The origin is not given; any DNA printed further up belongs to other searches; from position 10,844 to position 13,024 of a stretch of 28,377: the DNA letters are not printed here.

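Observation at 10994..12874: Stand-alone OLD-family (ABC ATPase plus Toprim) nuclease: class 1 OLD or fused PARIS-like AriAB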

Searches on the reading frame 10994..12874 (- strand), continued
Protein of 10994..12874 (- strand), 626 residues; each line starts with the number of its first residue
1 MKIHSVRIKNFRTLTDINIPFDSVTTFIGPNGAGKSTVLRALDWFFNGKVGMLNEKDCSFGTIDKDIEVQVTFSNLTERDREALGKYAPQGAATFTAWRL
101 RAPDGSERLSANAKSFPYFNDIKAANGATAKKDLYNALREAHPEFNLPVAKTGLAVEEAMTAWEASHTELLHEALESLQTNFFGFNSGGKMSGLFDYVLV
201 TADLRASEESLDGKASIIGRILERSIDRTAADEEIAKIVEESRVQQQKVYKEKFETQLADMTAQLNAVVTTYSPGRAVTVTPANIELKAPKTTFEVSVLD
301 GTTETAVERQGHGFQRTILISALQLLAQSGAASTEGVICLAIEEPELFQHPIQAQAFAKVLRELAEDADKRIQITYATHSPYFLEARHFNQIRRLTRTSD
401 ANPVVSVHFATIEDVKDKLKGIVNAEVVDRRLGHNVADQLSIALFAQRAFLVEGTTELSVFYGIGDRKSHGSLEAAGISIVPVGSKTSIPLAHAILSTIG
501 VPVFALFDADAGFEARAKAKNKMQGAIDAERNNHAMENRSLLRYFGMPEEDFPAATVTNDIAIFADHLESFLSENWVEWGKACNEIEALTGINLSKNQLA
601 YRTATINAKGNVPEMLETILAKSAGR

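Call 12: find_homologous_proteins(query=window:10994-12874:-, max_evalue=0.00001)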
Query window:10994-12874:- (626 aa): 2140 proteins with E <= 0.00001 among 8000 candidates; the best 120 are listed.
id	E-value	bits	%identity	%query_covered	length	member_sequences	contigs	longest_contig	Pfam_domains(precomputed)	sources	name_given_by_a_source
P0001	0.0e+0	1351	100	98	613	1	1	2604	PF20469.5,PF11398.15,PF13175.13,PF13476.13,PF13304.13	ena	-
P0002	0.0e+0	1349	100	98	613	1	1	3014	PF20469.5,PF11398.15,PF13175.13,PF13476.13,PF13304.13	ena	-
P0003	0.0e+0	1348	100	98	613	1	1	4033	PF20469.5,PF11398.15,PF13175.13,PF13476.13,PF13304.13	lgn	-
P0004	0.0e+0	1316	97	98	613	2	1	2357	PF20469.5,PF11398.15,PF13175.13,PF13476.13,PF13304.13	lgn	-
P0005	0.0e+0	1315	96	98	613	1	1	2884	PF20469.5,PF11398.15,PF13175.13,PF13476.13,PF13304.13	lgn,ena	-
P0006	0.0e+0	1311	94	100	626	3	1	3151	PF20469.5,PF11398.15,PF13175.13,PF13476.13,PF02463.26,PF13304.13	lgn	-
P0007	0.0e+0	1250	90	100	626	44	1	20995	PF20469.5,PF11398.15,PF13514.13,PF13175.13,PF13476.13,PF02463.26,PF13304.13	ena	-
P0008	0.0e+0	1234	100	90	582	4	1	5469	PF20469.5,PF13175.13,PF13304.13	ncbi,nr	ncbi:AAA family ATPase, partial [Escherichia coli]|nr:AAA family ATPase [Escherichia coli]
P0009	0.0e+0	1232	89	100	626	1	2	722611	PF20469.5,PF11398.15,PF00005.34,PF13175.13,PF13476.13,PF02463.26,PF13304.13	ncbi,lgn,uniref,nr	ncbi:Predicted ATPase [Yersinia frederiksenii]|uniref:ATP-dependent nuclease n=1 Tax=Yersinia TaxID=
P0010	0.0e+0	1208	87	100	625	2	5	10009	PF20469.5,PF11398.15,PF13175.13,PF13476.13,PF02463.26,PF13304.13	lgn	-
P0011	0.0e+0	1118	80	100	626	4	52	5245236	PF20469.5,PF11398.15,PF13175.13,PF13476.13,PF02463.26,PF13304.13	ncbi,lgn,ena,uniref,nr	ncbi:ATP-dependent endonuclease [Klebsiella pneumoniae]|uniref:ATP-dependent nuclease n=1 Tax=Entero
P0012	0.0e+0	1113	80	100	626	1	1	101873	PF20469.5,PF11398.15,PF00005.34,PF13175.13,PF13476.13,PF02463.26,PF13304.13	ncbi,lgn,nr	ncbi:MAG: ATP-dependent endonuclease [Anaerolineae bacterium]|nr:ATP-dependent endonuclease [Anaerol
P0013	0.0e+0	1112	80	100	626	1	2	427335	PF20469.5,PF11398.15,PF13175.13,PF13476.13,PF02463.26,PF13304.13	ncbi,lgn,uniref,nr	ncbi:ATP-dependent endonuclease [Citrobacter freundii]|uniref:ATP-dependent nuclease n=1 Tax=Citroba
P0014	0.0e+0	1110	80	100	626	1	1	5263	PF20469.5,PF11398.15,PF13514.13,PF13175.13,PF13476.13,PF02463.26,PF13304.13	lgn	-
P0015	0.0e+0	1109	80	100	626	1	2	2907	PF20469.5,PF11398.15,PF13514.13,PF00005.34,PF13175.13,PF13476.13,PF02463.26,PF13304.13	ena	-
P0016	0.0e+0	1109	80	100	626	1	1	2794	PF20469.5,PF11398.15,PF13514.13,PF00005.34,PF13175.13,PF13476.13,PF02463.26,PF13304.13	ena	-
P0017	0.0e+0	1109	81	100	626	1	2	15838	PF20469.5,PF11398.15,PF13514.13,PF00005.34,PF13175.13,PF13476.13,PF02463.26,PF13304.13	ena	-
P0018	0.0e+0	1108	81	100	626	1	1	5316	PF20469.5,PF11398.15,PF13514.13,PF13175.13,PF13476.13,PF02463.26,PF13304.13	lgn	-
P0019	0.0e+0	1108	80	100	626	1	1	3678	PF20469.5,PF11398.15,PF13514.13,PF00005.34,PF13175.13,PF13476.13,PF02463.26,PF13304.13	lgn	-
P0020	0.0e+0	1108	80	100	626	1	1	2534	PF20469.5,PF11398.15,PF13514.13,PF00005.34,PF13175.13,PF13476.13,PF02463.26,PF13304.13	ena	-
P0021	0.0e+0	1108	80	100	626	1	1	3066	PF20469.5,PF11398.15,PF13514.13,PF00005.34,PF13175.13,PF13476.13,PF02463.26,PF13304.13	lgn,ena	-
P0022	0.0e+0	1107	81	100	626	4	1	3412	PF20469.5,PF11398.15,PF13514.13,PF13175.13,PF13476.13,PF02463.26,PF13304.13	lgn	-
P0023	0.0e+0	1106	80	100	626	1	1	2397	PF20469.5,PF11398.15,PF13514.13,PF00005.34,PF13175.13,PF13476.13,PF02463.26,PF13304.13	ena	-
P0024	0.0e+0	1106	80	100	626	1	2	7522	PF20469.5,PF11398.15,PF13514.13,PF00005.34,PF13175.13,PF13476.13,PF02463.26,PF13304.13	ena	-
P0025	0.0e+0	1105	80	100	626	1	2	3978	PF20469.5,PF11398.15,PF13514.13,PF00005.34,PF13175.13,PF13476.13,PF02463.26,PF13304.13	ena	-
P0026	0.0e+0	1105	80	100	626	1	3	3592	PF20469.5,PF11398.15,PF13514.13,PF00005.34,PF13175.13,PF13476.13,PF02463.26,PF13304.13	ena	-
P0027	0.0e+0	1105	80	100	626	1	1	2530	PF20469.5,PF11398.15,PF13514.13,PF00005.34,PF13175.13,PF13476.13,PF02463.26,PF13304.13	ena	-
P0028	0.0e+0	1104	80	100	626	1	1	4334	PF20469.5,PF11398.15,PF13514.13,PF00005.34,PF13175.13,PF13476.13,PF02463.26,PF13304.13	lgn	-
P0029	0.0e+0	1104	80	100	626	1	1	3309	PF20469.5,PF11398.15,PF13514.13,PF00005.34,PF13175.13,PF13476.13,PF02463.26,PF13304.13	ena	-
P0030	0.0e+0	1104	79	100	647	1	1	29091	PF20469.5,PF11398.15,PF00005.34,PF13175.13,PF13476.13,PF02463.26,PF13304.13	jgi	jgi:predicted ATP-dependent endonuclease of OLD family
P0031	0.0e+0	1104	80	100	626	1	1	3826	PF20469.5,PF11398.15,PF00005.34,PF13175.13,PF13476.13,PF02463.26,PF13304.13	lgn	-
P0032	0.0e+0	1103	80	100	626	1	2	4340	PF20469.5,PF11398.15,PF13514.13,PF00005.34,PF13175.13,PF13476.13,PF02463.26,PF13304.13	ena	-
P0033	0.0e+0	1103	80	100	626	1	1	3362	PF20469.5,PF11398.15,PF13175.13,PF13476.13,PF02463.26,PF13304.13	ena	-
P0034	0.0e+0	1103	80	100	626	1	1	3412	PF20469.5,PF11398.15,PF13514.13,PF00005.34,PF13175.13,PF13476.13,PF02463.26,PF13304.13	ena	-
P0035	0.0e+0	1102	80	100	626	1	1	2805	PF20469.5,PF11398.15,PF13514.13,PF00005.34,PF13175.13,PF13476.13,PF02463.26,PF13304.13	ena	-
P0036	0.0e+0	1101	80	100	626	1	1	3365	PF20469.5,PF11398.15,PF00005.34,PF13175.13,PF13476.13,PF02463.26,PF13304.13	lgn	-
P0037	0.0e+0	1100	80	100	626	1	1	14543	PF20469.5,PF11398.15,PF13514.13,PF00005.34,PF13175.13,PF13476.13,PF02463.26,PF13304.13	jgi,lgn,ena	-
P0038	0.0e+0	1099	80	100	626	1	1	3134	PF20469.5,PF11398.15,PF13175.13,PF13476.13,PF02463.26,PF13304.13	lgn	-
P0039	0.0e+0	1099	79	100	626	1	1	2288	PF20469.5,PF11398.15,PF00005.34,PF13175.13,PF13476.13,PF02463.26,PF13304.13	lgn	-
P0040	0.0e+0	1099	79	100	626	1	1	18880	PF20469.5,PF11398.15,PF00005.34,PF13175.13,PF13476.13,PF02463.26,PF13304.13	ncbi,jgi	jgi:putative ATP-dependent endonuclease of OLD family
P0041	0.0e+0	1098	80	100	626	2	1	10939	PF20469.5,PF11398.15,PF13514.13,PF00005.34,PF13175.13,PF13476.13,PF02463.26,PF13304.13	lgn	-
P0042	0.0e+0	1097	80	100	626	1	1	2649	PF20469.5,PF11398.15,PF13514.13,PF00005.34,PF13175.13,PF13476.13,PF02463.26,PF13304.13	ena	-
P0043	0.0e+0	1095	79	100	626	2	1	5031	PF20469.5,PF11398.15,PF13175.13,PF13476.13,PF02463.26,PF13304.13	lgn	-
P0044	0.0e+0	1094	79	100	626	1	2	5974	PF20469.5,PF11398.15,PF00005.34,PF13175.13,PF13476.13,PF02463.26,PF13304.13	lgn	-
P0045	0.0e+0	1094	78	100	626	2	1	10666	PF20469.5,PF11398.15,PF13514.13,PF00005.34,PF13175.13,PF13476.13,PF02463.26,PF13304.13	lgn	-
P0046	0.0e+0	1092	79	100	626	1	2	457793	PF20469.5,PF11398.15,PF13514.13,PF00005.34,PF13175.13,PF13476.13,PF02463.26,PF13304.13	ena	-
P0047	0.0e+0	1091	79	100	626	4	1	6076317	PF20469.5,PF11398.15,PF13514.13,PF00005.34,PF13175.13,PF13476.13,PF02463.26,PF13304.13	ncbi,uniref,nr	ncbi:ATP-dependent nuclease [Herbaspirillum camelliae]|uniref:ATP-dependent nuclease n=1 Tax=Herbasp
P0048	0.0e+0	1090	79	100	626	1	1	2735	PF20469.5,PF11398.15,PF00005.34,PF13175.13,PF13476.13,PF02463.26,PF13304.13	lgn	-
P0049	0.0e+0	1089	79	100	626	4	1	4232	PF20469.5,PF11398.15,PF13514.13,PF00005.34,PF13175.13,PF13476.13,PF02463.26,PF13304.13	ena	-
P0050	0.0e+0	1089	78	100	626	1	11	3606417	PF20469.5,PF11398.15,PF00005.34,PF13175.13,PF13476.13,PF02463.26,PF13304.13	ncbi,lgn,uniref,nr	ncbi:ATP-dependent endonuclease [Gluconobacter oxydans]|uniref:ATP-dependent nuclease n=1 Tax=Glucon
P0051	0.0e+0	1088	79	100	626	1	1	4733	PF20469.5,PF11398.15,PF13514.13,PF00005.34,PF13175.13,PF13476.13,PF13555.13,PF02463.26,PF13304.13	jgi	jgi:putative ATP-dependent endonuclease of the OLD family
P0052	0.0e+0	1088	79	100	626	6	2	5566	PF20469.5,PF11398.15,PF00005.34,PF13175.13,PF13476.13,PF02463.26,PF13304.13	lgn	-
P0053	0.0e+0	1087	79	100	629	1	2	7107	PF20469.5,PF11398.15,PF13175.13,PF13476.13,PF02463.26,PF13304.13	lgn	-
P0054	0.0e+0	1086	79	100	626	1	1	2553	PF20469.5,PF11398.15,PF13514.13,PF00005.34,PF13175.13,PF13476.13,PF02463.26,PF13304.13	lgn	-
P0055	0.0e+0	1086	78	100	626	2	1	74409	PF20469.5,PF11398.15,PF13175.13,PF13476.13,PF02463.26,PF13304.13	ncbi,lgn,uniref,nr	ncbi:ATP-dependent endonuclease [Acetobacter estunensis]|uniref:ATP-dependent nuclease n=1 Tax=Aceto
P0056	0.0e+0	1085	78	100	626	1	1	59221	PF20469.5,PF11398.15,PF00005.34,PF13175.13,PF13476.13,PF02463.26,PF13304.13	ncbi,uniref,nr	ncbi:ATP-dependent endonuclease [Halomonas sp. MCCC 1A11062]|uniref:ATP-dependent nuclease n=1 Tax=H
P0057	0.0e+0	1084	78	100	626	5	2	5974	PF20469.5,PF11398.15,PF13514.13,PF13175.13,PF13476.13,PF02463.26,PF13304.13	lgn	-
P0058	0.0e+0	1083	78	100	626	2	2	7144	PF20469.5,PF11398.15,PF00005.34,PF13175.13,PF13476.13,PF02463.26,PF13304.13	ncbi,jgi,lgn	jgi:putative ATP-dependent endonuclease of OLD family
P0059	0.0e+0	1083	78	100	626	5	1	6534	PF20469.5,PF11398.15,PF13175.13,PF13476.13,PF13304.13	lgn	-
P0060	0.0e+0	1082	78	100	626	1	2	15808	PF20469.5,PF11398.15,PF00005.34,PF13175.13,PF13476.13,PF02463.26,PF13304.13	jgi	-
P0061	0.0e+0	1079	77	100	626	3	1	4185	PF20469.5,PF11398.15,PF13175.13,PF13476.13,PF02463.26,PF13304.13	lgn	-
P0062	0.0e+0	1076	77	100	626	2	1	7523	PF20469.5,PF11398.15,PF00005.34,PF13175.13,PF13476.13,PF02463.26,PF13304.13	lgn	-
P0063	0.0e+0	1076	78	100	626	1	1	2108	PF20469.5,PF11398.15,PF13514.13,PF00005.34,PF13175.13,PF13476.13,PF02463.26,PF13304.13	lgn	-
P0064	0.0e+0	1075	77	100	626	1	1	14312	PF20469.5,PF11398.15,PF13175.13,PF13476.13,PF02463.26,PF13304.13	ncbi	-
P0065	0.0e+0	1073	78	100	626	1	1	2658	PF20469.5,PF11398.15,PF13175.13,PF13476.13,PF02463.26,PF13304.13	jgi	-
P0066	0.0e+0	1073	77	100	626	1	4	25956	PF20469.5,PF11398.15,PF00005.34,PF13175.13,PF13476.13,PF02463.26,PF13304.13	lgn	-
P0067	0.0e+0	1073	77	100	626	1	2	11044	PF20469.5,PF11398.15,PF00005.34,PF13175.13,PF13476.13,PF02463.26,PF13304.13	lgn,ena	-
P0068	0.0e+0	1072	78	100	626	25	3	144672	PF20469.5,PF11398.15,PF13175.13,PF13476.13,PF02463.26,PF13304.13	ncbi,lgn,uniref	ncbi:ATP-dependent nuclease [Aeromonas dhakensis]|uniref:ATP-dependent nuclease n=1 Tax=Aeromonas dh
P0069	0.0e+0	1072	78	100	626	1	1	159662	PF20469.5,PF11398.15,PF00005.34,PF13175.13,PF13476.13,PF02463.26,PF13304.13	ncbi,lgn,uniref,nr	ncbi:ATP-dependent nuclease [Gluconobacter wancherniae]|uniref:ATP-dependent nuclease n=1 Tax=Glucon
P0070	0.0e+0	1071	77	100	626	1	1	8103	PF20469.5,PF11398.15,PF00005.34,PF13175.13,PF13476.13,PF02463.26,PF13304.13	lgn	-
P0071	0.0e+0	1071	77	100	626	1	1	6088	PF20469.5,PF11398.15,PF13175.13,PF13476.13,PF02463.26,PF13304.13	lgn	-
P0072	0.0e+0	1070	77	100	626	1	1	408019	PF20469.5,PF11398.15,PF13175.13,PF13476.13,PF02463.26,PF13304.13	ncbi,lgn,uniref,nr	ncbi:ATP-dependent endonuclease [Nitrosomonas sp. HPC101]|uniref:ATP-dependent nuclease n=1 Tax=Nitr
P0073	0.0e+0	1070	77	100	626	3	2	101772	PF20469.5,PF11398.15,PF13514.13,PF00005.34,PF13175.13,PF13476.13,PF13555.13,PF02463.26,PF13304.13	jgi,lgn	jgi:putative ATP-dependent endonuclease of OLD family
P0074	0.0e+0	1070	77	100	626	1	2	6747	PF20469.5,PF11398.15,PF13514.13,PF00005.34,PF13175.13,PF13476.13,PF02463.26,PF13304.13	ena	-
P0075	0.0e+0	1070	77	100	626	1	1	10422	PF20469.5,PF11398.15,PF13514.13,PF00005.34,PF13175.13,PF13476.13,PF13555.13,PF02463.26,PF13304.13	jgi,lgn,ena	-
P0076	0.0e+0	1070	77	100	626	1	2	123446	PF20469.5,PF11398.15,PF13514.13,PF00005.34,PF13175.13,PF13476.13,PF02463.26,PF13304.13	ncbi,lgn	-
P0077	0.0e+0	1069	77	99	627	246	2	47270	PF20469.5,PF11398.15,PF13175.13,PF13476.13,PF02463.26,PF13304.13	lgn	-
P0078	0.0e+0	1069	77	100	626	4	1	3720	PF20469.5,PF11398.15,PF13175.13,PF13476.13,PF02463.26,PF13304.13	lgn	-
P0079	0.0e+0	1069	78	99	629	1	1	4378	PF20469.5,PF11398.15,PF00005.34,PF13175.13,PF13476.13,PF02463.26,PF13304.13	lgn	-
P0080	0.0e+0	1068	77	100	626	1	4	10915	PF20469.5,PF11398.15,PF13514.13,PF00005.34,PF13175.13,PF13476.13,PF02463.26,PF13304.13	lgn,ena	-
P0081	0.0e+0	1068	77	100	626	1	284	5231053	PF20469.5,PF11398.15,PF13514.13,PF00005.34,PF13175.13,PF13476.13,PF02463.26,PF13304.13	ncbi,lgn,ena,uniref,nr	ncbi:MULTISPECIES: ATP-dependent nuclease [Enterobacteriaceae]|uniref:ATP-dependent nuclease n=1 Tax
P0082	0.0e+0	1068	76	100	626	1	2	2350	PF20469.5,PF11398.15,PF00005.34,PF13175.13,PF13476.13,PF02463.26,PF13304.13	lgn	-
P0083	0.0e+0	1068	77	100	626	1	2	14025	PF20469.5,PF11398.15,PF13514.13,PF00005.34,PF13175.13,PF13476.13,PF02463.26,PF13304.13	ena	-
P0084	0.0e+0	1068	77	100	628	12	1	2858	PF20469.5,PF11398.15,PF13175.13,PF13476.13,PF02463.26,PF13304.13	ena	-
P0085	0.0e+0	1068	77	100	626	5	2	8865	PF20469.5,PF11398.15,PF13175.13,PF13476.13,PF02463.26,PF13304.13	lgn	-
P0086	0.0e+0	1067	77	100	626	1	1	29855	PF20469.5,PF11398.15,PF13514.13,PF00005.34,PF13175.13,PF13476.13,PF02463.26,PF13304.13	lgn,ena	-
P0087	0.0e+0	1067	77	100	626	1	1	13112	PF20469.5,PF11398.15,PF13514.13,PF00005.34,PF13175.13,PF13476.13,PF02463.26,PF13304.13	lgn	-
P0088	0.0e+0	1067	77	100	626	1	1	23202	PF20469.5,PF11398.15,PF13514.13,PF00005.34,PF13175.13,PF13476.13,PF02463.26,PF13304.13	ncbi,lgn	ncbi:TPA: ATP-dependent endonuclease [Citrobacter freundii]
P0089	0.0e+0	1067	77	100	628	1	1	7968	PF20469.5,PF11398.15,PF13175.13,PF13476.13,PF02463.26,PF13304.13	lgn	-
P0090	0.0e+0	1067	77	100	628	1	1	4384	PF20469.5,PF11398.15,PF13175.13,PF13476.13,PF02463.26,PF13304.13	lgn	-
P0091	0.0e+0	1067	77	100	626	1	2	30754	PF20469.5,PF11398.15,PF13514.13,PF00005.34,PF13175.13,PF13476.13,PF02463.26,PF13304.13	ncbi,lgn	ncbi:ATP-dependent endonuclease [Escherichia coli]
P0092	0.0e+0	1067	77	100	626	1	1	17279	PF20469.5,PF11398.15,PF00005.34,PF13175.13,PF13476.13,PF02463.26,PF13304.13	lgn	-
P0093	0.0e+0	1067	77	100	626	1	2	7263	PF20469.5,PF11398.15,PF13514.13,PF00005.34,PF13175.13,PF13476.13,PF02463.26,PF13304.13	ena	-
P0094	0.0e+0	1067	77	100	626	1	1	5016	PF20469.5,PF11398.15,PF13514.13,PF00005.34,PF13175.13,PF13476.13,PF13555.13,PF02463.26,PF13304.13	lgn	-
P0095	0.0e+0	1067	77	100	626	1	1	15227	PF20469.5,PF11398.15,PF00005.34,PF13175.13,PF13476.13,PF02463.26,PF13304.13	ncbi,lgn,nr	ncbi:ATP-dependent endonuclease [Escherichia coli]|nr:ATP-dependent endonuclease [Escherichia coli]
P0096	0.0e+0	1066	78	100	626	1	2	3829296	PF20469.5,PF11398.15,PF00005.34,PF13175.13,PF13476.13,PF02463.26,PF13304.13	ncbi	ncbi:ATP-dependent nuclease [Rhodanobacter sp. UC4436_H3]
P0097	0.0e+0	1066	77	100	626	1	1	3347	PF20469.5,PF11398.15,PF00005.34,PF13175.13,PF13476.13,PF02463.26,PF13304.13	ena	-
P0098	0.0e+0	1066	77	100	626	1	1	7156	PF20469.5,PF11398.15,PF13175.13,PF13476.13,PF02463.26,PF13304.13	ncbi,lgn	ncbi:chromosome segregation protein [compost metagenome]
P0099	0.0e+0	1066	77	100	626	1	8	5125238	PF20469.5,PF11398.15,PF13514.13,PF00005.34,PF13175.13,PF13476.13,PF02463.26,PF13304.13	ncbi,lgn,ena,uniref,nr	ncbi:ATP-dependent nuclease [Escherichia coli]|uniref:ATP-dependent nuclease n=1 Tax=Escherichia col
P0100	0.0e+0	1066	77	99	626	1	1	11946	PF20469.5,PF11398.15,PF13175.13,PF13476.13,PF02463.26,PF13304.13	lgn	-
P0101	0.0e+0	1066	77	100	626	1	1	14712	PF20469.5,PF11398.15,PF13514.13,PF00005.34,PF13175.13,PF13476.13,PF02463.26,PF13304.13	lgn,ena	-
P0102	0.0e+0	1065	76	100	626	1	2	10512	PF20469.5,PF11398.15,PF13514.13,PF00005.34,PF13175.13,PF13476.13,PF13555.13,PF02463.26,PF13304.13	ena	-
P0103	0.0e+0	1065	77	100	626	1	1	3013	PF20469.5,PF11398.15,PF13175.13,PF13476.13,PF02463.26,PF13304.13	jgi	jgi:putative ATP-dependent endonuclease of the OLD family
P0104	0.0e+0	1065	77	100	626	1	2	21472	PF20469.5,PF11398.15,PF13514.13,PF00005.34,PF13175.13,PF13476.13,PF02463.26,PF13304.13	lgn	-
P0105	0.0e+0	1065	77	100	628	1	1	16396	PF20469.5,PF11398.15,PF13175.13,PF13476.13,PF02463.26,PF13304.13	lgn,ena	-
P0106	0.0e+0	1065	77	100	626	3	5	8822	PF20469.5,PF11398.15,PF00005.34,PF13175.13,PF13476.13,PF02463.26,PF13304.13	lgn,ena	-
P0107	0.0e+0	1065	77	100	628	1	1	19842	PF20469.5,PF11398.15,PF13175.13,PF13476.13,PF02463.26,PF13304.13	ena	-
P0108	0.0e+0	1064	77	100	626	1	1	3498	PF20469.5,PF11398.15,PF13514.13,PF00005.34,PF13175.13,PF13476.13,PF02463.26,PF13304.13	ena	-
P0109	0.0e+0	1064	77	100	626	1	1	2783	PF20469.5,PF11398.15,PF13175.13,PF13476.13,PF02463.26,PF13304.13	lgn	-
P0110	0.0e+0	1064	76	100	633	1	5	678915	PF20469.5,PF11398.15,PF00005.34,PF13175.13,PF13476.13,PF02463.26,PF13304.13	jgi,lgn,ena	jgi:predicted ATP-dependent endonuclease of OLD family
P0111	0.0e+0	1064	77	100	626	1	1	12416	PF20469.5,PF11398.15,PF13514.13,PF00005.34,PF13175.13,PF13476.13,PF02463.26,PF13304.13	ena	-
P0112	0.0e+0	1064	76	100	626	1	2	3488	PF20469.5,PF11398.15,PF00005.34,PF13175.13,PF13476.13,PF02463.26,PF13304.13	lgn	-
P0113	0.0e+0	1063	77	100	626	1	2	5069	PF20469.5,PF11398.15,PF13514.13,PF13175.13,PF13476.13,PF02463.26,PF13304.13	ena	-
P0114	0.0e+0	1063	77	100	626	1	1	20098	PF20469.5,PF11398.15,PF00005.34,PF13175.13,PF13476.13,PF02463.26,PF13304.13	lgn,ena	-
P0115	0.0e+0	1063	77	100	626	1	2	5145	PF20469.5,PF11398.15,PF13175.13,PF13476.13,PF02463.26,PF13304.13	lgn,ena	-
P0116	0.0e+0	1062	77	100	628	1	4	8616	PF20469.5,PF11398.15,PF13175.13,PF13476.13,PF02463.26,PF13304.13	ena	-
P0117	0.0e+0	1062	76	100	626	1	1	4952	PF20469.5,PF11398.15,PF00005.34,PF13175.13,PF13476.13,PF02463.26,PF13304.13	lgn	-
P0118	0.0e+0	1062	76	100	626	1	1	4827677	PF20469.5,PF11398.15,PF13175.13,PF13476.13,PF02463.26,PF13304.13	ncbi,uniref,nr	ncbi:ATP-dependent nuclease [Cellvibrio sp. QJXJ]|uniref:ATP-dependent nuclease n=1 Tax=Cellvibrio s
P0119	0.0e+0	1062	77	100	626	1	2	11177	PF20469.5,PF11398.15,PF13175.13,PF13476.13,PF02463.26,PF13304.13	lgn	-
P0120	0.0e+0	1062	76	100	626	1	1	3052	PF20469.5,PF11398.15,PF00005.34,PF13175.13,PF13476.13,PF02463.26,PF13304.13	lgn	-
